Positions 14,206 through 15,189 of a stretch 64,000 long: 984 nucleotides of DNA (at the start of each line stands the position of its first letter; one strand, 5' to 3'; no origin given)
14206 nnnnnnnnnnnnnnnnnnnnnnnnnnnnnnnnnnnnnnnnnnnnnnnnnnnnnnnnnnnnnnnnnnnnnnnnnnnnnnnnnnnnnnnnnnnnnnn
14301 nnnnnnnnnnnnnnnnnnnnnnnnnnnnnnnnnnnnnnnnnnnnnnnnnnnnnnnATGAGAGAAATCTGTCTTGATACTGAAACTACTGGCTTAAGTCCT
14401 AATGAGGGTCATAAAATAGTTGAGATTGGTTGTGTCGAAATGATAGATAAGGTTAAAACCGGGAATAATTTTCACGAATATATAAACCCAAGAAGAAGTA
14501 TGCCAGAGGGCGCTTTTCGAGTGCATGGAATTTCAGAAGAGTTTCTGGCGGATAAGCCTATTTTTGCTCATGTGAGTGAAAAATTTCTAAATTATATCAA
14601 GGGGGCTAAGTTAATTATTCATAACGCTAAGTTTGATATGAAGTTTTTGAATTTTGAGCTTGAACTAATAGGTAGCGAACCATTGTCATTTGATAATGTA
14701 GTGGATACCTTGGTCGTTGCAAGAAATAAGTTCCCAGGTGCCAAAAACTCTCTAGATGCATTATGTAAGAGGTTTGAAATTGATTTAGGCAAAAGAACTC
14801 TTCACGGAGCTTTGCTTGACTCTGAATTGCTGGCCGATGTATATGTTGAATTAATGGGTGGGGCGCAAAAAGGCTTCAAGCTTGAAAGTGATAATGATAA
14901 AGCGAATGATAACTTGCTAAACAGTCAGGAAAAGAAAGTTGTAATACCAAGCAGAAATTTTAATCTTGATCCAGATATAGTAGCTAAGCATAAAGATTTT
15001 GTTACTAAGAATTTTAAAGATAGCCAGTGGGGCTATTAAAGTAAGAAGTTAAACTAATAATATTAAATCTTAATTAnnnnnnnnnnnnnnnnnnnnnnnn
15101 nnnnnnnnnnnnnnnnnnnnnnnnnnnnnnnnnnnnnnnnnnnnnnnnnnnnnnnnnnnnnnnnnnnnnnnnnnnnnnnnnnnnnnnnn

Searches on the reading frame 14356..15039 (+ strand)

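Call 34: search_protein_families(library=pfam, proteins=[window:14356-15039:+])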
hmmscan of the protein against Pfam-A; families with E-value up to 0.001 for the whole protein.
window:14356-15039:+ (227 aa): 3 families
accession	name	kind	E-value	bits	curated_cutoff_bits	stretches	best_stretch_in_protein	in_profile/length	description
PF00929.31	RNase_T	-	3.9e-35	122.3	24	1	4-163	1-164/164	Exonuclease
PF16473.11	Rv2179c-like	-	4.4e-07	30.2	27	1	3-157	2-167/177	3'-5' exoribonuclease Rv2179c-like domain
PF13482.12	RNase_H_2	-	2.6e-05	24.7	22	1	4-150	1-123/165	RNase_H superfamily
